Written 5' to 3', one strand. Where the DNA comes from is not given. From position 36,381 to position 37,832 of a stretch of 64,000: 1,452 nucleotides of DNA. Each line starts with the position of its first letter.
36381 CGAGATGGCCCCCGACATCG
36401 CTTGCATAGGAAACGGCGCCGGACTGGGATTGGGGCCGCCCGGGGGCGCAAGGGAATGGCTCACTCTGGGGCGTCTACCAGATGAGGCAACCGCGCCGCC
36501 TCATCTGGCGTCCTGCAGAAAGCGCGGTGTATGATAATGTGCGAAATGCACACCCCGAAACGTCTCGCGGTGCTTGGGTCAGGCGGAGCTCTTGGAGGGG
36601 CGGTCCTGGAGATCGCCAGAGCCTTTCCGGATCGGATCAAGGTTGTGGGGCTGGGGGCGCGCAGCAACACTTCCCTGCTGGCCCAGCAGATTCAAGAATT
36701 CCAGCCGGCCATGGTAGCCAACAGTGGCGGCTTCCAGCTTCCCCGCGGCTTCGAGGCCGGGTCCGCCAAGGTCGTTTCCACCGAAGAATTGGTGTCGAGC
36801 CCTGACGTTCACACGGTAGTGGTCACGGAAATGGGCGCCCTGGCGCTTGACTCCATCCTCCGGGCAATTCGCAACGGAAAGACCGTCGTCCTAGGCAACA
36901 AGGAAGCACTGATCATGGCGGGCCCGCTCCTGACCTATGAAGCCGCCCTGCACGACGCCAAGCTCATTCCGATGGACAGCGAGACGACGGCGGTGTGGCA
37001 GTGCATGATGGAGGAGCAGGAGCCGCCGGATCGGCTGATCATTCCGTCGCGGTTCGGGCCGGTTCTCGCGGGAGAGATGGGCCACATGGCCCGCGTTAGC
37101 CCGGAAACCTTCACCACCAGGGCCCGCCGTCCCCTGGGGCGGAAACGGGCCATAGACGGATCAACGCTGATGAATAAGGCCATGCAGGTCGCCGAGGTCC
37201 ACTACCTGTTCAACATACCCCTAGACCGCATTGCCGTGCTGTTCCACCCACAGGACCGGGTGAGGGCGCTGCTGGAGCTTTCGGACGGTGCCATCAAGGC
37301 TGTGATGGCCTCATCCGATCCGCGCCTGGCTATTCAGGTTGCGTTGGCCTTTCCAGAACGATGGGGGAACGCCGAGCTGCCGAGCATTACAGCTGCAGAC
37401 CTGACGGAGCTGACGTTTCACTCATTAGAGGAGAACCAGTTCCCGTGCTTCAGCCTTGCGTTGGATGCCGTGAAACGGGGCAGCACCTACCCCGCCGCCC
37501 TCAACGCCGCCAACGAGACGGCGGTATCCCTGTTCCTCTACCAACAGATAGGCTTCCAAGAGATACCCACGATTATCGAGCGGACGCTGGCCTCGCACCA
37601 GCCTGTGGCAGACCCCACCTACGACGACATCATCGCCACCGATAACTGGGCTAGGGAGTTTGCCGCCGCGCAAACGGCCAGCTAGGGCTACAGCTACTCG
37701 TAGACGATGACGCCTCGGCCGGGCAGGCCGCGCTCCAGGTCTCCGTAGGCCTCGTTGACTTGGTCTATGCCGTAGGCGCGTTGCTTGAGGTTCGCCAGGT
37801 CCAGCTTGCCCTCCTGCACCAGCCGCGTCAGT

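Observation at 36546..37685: Full-length DXR homologue with a systematically remodelled active site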

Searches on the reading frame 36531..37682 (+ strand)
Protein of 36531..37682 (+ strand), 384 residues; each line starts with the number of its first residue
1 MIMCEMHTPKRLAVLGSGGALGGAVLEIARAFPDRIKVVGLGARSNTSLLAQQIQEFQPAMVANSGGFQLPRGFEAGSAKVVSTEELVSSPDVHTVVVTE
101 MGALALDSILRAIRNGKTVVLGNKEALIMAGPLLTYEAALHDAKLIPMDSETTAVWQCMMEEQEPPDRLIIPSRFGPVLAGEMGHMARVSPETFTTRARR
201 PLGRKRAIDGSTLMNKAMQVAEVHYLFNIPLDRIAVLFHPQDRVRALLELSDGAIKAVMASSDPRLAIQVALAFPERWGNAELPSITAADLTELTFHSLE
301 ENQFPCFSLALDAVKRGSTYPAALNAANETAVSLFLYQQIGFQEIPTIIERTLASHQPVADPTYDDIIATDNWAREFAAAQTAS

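Call 3: search_protein_families(library=pfam, proteins=[window:36546-37682:+], max_evalue=0.01)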
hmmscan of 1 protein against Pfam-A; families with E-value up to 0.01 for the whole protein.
window:36546-37682:+ (379 aa): 4 families
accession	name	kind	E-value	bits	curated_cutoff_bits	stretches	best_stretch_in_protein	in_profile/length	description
PF13288.12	DXPR_C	-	1.3e-32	112.9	27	1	254-371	1-114/115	DXP reductoisomerase C-terminal domain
PF02670.22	DXP_reductoisom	-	7.4e-22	78.9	21.7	1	7-126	1-129/129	1-deoxy-D-xylulose 5-phosphate reductoisomerase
PF08436.17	DXP_redisom_C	-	3.1e-13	50.1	26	1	140-222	1-84/84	1-deoxy-D-xylulose 5-phosphate reductoisomerase C-terminal domain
PF03447.22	NAD_binding_3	-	0.0017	19.5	24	1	14-126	3-99/116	Homoserine dehydrogenase, NAD binding domain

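Call 4: search_protein_families(library=ncbifam, proteins=[window:36546-37682:+], max_evalue=0.01)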
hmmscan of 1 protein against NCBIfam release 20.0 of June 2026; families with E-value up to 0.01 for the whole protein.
window:36546-37682:+ (379 aa): 4 families
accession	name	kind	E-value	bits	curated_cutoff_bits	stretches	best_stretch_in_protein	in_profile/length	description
NF009114.0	PRK12464.1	equivalog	1.2e-86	291.1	461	1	5-376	3-381/389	1-deoxy-D-xylulose-5-phosphate reductoisomerase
TIGR00243.1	Dxr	equivalog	7e-79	265.5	315.7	1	5-375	2-382/389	1-deoxy-D-xylulose-5-phosphate reductoisomerase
NF003938.0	PRK05447.1-1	equivalog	1.3e-69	235.1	515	1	5-376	2-392/398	1-deoxy-D-xylulose-5-phosphate reductoisomerase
NF004976.0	PRK06349.1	subfamily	0.00083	18.5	205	1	78-139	64-126/430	homoserine dehydrogenase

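Call 5: search_solved_structures(query=window:36546-37682:+, max_evalue=0.001, show_alignments=2)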
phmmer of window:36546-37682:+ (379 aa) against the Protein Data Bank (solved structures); distinct sequences matched with E-value up to 0.001: 29.
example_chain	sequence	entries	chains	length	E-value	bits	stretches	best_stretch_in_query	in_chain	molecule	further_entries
1r0k_A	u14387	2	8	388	1.7e-61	211.7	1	2-375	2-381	1-deoxy-D-xylulose 5-phosphate reductoisomerase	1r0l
3iie_A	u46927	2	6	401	1e-53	186.2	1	4-375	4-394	1-deoxy-D-xylulose 5-phosphate reductoisomerase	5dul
8s65_A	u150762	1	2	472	4.1e-52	180.9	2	139-375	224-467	1-deoxy-D-xylulose-5-phosphate reductoisomerase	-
6mh4_A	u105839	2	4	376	9.6e-52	179.7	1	5-369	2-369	1-deoxy-D-xylulose 5-phosphate reductoisomerase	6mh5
4zn6_A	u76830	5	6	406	4.2e-51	177.5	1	2-374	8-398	1-deoxy-D-xylulose 5-phosphate reductoisomerase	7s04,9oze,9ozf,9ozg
3anl_A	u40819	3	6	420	7.6e-50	173.4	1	2-375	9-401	1-deoxy-D-xylulose 5-phosphate reductoisomerase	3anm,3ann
2egh_A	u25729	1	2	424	7.9e-50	173.4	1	2-375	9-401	1-deoxy-D-xylulose 5-phosphate reductoisomerase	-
3r0i_A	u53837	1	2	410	1.5e-49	172.4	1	4-375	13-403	1-deoxy-D-xylulose 5-phosphate reductoisomerase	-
1q0h_A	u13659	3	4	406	1.7e-49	172.2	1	5-375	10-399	1-deoxy-D-xylulose 5-phosphate reductoisomerase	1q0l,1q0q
1k5h_A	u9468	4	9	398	2.7e-49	171.6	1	5-375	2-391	1-deoxy-D-xylulose-5-phosphate reductoisomerase | 1-deoxy-D-xylulose 5-phosphate reductoisomerase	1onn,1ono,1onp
1t1r_A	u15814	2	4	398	2.7e-49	171.6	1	5-375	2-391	1-deoxy-D-xylulose 5-phosphate reductoisomerase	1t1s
1jvs_A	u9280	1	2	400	2.8e-49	171.6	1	5-375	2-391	1-deoxy-D-xylulose 5-phosphate reductoisomerase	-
5krr_A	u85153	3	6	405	7e-48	167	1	5-348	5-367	1-deoxy-D-xylulose 5-phosphate reductoisomerase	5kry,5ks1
5kqo_A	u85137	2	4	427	7.9e-48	166.8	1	5-348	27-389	1-deoxy-D-xylulose 5-phosphate reductoisomerase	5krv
4ooe_A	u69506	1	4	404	4.6e-45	157.7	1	6-374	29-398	1-deoxy-D-xylulose 5-phosphate reductoisomerase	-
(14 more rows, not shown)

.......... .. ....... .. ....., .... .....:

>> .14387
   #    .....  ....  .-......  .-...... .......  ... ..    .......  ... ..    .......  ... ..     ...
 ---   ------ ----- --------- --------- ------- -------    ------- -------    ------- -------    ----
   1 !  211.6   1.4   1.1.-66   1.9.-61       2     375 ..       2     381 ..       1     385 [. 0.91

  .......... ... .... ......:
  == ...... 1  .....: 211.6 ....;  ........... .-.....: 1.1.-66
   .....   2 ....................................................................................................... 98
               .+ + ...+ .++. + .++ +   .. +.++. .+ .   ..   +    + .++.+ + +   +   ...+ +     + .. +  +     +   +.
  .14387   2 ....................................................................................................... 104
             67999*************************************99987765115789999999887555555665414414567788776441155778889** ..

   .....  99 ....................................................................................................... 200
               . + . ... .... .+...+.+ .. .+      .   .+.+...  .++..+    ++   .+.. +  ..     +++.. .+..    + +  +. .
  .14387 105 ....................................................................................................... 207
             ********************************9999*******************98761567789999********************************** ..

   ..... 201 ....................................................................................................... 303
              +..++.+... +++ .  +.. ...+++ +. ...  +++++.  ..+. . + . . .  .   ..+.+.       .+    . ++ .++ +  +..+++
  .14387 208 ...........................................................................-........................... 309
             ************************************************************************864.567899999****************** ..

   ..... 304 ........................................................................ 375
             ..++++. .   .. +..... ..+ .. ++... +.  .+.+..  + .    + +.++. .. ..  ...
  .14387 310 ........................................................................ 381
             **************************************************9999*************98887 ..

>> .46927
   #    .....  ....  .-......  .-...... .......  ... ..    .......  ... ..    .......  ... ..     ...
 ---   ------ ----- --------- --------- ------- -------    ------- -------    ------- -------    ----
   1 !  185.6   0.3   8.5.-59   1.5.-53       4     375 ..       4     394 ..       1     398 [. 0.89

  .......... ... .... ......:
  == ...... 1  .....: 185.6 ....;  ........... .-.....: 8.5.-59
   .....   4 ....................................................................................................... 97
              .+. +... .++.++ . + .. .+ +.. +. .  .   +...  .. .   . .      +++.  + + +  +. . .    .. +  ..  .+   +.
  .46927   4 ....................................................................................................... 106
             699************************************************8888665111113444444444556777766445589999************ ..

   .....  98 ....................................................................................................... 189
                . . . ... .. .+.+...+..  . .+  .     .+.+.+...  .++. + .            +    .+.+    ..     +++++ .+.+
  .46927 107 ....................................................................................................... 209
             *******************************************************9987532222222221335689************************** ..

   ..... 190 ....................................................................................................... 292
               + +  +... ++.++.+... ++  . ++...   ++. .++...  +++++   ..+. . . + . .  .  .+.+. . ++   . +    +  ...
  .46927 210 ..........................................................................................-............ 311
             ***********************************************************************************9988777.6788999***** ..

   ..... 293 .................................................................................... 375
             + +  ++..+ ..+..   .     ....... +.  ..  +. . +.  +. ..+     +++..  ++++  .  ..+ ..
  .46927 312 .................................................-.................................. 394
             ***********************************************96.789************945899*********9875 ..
